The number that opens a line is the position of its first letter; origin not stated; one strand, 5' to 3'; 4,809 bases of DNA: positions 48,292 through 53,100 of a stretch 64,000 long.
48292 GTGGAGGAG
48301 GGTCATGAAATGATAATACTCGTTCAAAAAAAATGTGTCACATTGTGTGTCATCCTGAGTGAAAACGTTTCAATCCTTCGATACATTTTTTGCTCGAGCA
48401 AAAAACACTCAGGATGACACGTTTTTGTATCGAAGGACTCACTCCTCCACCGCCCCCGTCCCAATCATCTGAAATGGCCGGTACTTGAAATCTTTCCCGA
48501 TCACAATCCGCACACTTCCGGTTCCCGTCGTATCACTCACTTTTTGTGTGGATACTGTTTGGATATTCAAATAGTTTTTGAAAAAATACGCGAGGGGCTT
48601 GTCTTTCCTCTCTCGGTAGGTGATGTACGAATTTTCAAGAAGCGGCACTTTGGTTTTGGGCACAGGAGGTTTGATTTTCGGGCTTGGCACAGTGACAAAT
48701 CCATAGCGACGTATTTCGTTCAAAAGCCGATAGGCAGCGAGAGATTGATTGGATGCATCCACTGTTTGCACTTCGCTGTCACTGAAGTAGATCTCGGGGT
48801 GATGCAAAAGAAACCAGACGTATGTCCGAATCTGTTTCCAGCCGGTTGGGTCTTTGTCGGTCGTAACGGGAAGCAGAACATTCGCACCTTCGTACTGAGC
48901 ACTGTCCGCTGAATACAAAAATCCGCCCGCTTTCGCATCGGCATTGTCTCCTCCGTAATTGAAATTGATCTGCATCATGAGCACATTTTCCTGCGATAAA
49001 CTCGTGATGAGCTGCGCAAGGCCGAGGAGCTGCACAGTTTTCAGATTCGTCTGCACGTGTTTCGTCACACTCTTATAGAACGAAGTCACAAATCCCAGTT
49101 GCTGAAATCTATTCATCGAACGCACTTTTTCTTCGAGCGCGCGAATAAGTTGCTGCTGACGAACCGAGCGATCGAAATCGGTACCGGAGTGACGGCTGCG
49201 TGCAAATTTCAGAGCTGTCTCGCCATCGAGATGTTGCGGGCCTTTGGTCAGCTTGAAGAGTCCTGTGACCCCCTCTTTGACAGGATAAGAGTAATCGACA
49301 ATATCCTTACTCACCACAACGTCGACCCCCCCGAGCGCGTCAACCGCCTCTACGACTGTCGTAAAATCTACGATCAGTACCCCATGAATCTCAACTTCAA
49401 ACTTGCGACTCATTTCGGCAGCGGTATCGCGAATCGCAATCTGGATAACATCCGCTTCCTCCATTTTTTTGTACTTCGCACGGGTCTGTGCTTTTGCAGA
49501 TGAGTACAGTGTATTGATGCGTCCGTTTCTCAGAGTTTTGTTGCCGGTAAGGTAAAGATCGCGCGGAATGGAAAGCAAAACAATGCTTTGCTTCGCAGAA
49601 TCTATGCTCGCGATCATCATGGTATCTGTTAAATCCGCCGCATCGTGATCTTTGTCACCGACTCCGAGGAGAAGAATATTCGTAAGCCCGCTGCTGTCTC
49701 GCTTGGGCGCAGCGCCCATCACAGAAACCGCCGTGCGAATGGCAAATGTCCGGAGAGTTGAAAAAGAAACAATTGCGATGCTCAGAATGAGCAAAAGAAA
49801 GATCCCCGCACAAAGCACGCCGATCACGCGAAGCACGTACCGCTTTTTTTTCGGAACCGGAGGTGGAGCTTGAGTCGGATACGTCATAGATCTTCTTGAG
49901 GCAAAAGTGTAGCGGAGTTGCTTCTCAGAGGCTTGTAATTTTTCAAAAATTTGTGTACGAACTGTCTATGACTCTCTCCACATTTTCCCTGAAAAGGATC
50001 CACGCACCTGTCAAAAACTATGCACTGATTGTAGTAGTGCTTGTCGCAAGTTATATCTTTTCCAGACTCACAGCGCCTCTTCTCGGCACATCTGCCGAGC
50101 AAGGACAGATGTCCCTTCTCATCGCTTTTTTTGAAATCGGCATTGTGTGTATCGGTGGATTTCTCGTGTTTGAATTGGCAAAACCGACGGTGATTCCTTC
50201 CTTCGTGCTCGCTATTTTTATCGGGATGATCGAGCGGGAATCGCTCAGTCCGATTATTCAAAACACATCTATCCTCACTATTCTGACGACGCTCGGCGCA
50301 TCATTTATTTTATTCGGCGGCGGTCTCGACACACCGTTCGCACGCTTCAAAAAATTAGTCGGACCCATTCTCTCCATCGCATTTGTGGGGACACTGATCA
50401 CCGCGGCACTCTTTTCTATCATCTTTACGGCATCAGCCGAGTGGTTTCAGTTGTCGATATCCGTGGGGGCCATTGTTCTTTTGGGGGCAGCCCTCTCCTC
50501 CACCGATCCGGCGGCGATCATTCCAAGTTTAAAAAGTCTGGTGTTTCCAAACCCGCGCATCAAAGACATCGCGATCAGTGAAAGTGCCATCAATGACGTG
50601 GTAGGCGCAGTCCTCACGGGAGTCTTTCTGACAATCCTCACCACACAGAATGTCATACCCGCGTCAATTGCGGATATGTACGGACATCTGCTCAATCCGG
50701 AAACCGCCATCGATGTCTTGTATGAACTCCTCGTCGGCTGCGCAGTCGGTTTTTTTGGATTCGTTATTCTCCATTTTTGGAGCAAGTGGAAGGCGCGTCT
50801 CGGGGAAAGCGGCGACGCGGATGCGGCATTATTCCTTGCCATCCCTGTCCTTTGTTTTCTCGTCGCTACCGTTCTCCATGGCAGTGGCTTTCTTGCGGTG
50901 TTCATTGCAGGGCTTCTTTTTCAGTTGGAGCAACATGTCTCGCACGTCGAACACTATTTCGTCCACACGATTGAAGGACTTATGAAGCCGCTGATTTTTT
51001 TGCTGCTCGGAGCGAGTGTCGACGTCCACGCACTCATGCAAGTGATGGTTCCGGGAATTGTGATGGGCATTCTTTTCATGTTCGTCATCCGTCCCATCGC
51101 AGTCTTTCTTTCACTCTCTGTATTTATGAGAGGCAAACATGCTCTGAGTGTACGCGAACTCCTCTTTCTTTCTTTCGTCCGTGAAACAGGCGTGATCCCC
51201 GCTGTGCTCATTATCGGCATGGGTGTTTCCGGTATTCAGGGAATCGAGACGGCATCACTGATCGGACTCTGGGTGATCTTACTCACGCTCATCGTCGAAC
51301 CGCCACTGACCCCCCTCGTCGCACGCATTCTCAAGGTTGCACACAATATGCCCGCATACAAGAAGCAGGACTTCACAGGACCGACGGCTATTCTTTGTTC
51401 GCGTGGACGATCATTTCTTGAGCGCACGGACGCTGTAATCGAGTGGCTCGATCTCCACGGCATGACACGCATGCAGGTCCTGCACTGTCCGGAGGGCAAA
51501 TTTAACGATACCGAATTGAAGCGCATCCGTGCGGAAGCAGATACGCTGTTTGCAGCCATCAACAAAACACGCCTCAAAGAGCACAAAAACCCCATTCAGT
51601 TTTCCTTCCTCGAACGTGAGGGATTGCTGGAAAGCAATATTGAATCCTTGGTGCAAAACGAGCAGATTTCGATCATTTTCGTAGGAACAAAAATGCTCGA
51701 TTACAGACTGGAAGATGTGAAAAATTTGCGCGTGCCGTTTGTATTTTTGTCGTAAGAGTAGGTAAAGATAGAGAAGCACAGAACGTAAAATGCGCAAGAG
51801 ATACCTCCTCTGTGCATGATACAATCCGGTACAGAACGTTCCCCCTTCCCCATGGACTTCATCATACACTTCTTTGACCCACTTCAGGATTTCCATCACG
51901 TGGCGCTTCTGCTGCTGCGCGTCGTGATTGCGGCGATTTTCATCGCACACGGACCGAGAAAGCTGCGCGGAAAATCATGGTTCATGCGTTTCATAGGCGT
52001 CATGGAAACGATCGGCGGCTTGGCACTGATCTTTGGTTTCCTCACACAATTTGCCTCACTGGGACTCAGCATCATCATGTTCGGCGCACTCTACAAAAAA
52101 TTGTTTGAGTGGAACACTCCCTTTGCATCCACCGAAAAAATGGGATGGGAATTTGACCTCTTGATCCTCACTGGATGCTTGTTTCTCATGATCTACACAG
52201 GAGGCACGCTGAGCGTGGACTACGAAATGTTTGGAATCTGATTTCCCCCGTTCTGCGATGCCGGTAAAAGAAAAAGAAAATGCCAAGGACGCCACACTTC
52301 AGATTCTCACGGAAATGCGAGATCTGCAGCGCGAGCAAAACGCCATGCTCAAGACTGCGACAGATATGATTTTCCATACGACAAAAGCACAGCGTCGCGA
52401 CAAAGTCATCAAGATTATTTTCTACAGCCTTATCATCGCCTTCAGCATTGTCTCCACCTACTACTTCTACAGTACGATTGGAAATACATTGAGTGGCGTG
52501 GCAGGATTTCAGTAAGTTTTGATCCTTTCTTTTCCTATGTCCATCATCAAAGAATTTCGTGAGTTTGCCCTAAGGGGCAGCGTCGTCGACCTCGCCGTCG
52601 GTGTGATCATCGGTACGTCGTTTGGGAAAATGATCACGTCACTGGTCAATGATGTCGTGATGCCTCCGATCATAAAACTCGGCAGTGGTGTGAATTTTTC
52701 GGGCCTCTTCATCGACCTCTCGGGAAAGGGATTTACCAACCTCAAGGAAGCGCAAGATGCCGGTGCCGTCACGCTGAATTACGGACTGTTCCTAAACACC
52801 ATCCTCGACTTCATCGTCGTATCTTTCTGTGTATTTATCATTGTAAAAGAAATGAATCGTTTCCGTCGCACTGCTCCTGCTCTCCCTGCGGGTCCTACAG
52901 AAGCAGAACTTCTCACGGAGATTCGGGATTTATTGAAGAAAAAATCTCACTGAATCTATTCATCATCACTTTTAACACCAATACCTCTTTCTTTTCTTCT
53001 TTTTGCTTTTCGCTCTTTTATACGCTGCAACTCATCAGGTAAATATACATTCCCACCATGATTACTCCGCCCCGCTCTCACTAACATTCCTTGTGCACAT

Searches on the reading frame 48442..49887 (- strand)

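Call 90: search_protein_families(library=pfam, proteins=[window:48442-49887:-], max_evalue=0.00001)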
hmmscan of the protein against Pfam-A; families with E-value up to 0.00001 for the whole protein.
window:48442-49887:- (482 aa): 1 family
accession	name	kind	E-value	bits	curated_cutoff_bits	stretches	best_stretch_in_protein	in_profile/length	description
PF03816.19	LytR_cpsA_psr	-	1e-27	97.6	24.6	1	87-256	2-149/150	LytR_cpsA_psr family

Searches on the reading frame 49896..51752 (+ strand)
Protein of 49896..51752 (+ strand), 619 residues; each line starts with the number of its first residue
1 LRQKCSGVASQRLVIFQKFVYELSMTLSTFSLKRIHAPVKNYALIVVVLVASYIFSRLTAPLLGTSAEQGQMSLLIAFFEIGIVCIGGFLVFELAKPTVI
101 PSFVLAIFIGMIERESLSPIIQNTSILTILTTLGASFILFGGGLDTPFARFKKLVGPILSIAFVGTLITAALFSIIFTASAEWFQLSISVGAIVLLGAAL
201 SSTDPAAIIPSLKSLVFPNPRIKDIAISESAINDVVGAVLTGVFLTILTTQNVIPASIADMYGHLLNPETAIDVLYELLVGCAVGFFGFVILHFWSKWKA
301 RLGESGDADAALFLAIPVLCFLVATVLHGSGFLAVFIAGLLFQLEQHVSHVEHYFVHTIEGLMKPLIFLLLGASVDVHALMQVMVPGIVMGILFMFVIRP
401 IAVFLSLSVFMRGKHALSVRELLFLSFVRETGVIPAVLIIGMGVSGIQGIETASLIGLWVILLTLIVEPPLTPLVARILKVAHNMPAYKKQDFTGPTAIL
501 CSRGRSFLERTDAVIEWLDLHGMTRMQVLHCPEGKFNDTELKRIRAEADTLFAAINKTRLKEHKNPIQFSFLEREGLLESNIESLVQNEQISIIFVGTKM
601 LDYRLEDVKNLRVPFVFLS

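Call 90: search_protein_families(library=pfam, proteins=[window:49896-51752:+], max_evalue=0.00001)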
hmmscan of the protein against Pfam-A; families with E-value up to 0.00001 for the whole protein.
window:49896-51752:+ (619 aa): 1 family
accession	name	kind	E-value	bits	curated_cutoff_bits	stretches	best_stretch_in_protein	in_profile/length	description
PF00999.27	Na_H_Exchanger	-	1.6e-46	159.4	26.2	1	84-472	4-369/375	Sodium/hydrogen exchanger, transmembrane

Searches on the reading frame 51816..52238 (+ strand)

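Call 118: search_protein_families(library=pfam, proteins=[window:51816-52238:+], max_evalue=0.01)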
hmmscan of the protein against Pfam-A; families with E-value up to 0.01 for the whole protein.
window:51816-52238:+ (141 aa): 4 families
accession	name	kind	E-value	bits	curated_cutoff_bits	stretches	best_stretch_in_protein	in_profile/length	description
PF07681.17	DoxX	-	6.3e-11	43.2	23.6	2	53-93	41-81/85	DoxX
PF13564.11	DoxX_2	-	3.2e-07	30.8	26.3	1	54-96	35-82/103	DoxX-like family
PF04173.18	DoxD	-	0.00013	22.4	22.7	1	55-137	66-143/167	TQO small subunit DoxD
PF02077.20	SURF4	-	0.0082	16.2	27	1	30-135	155-261/267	SURF4 family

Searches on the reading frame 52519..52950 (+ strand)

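Call 118: search_protein_families(library=pfam, proteins=[window:52519-52950:+], max_evalue=0.01)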
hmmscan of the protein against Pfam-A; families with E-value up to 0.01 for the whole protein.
window:52519-52950:+ (144 aa): 1 family
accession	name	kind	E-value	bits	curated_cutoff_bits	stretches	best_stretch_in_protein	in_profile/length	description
PF01741.23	MscL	-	1.1e-40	139.2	27.4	1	9-140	1-123/123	Large-conductance mechanosensitive channel, MscL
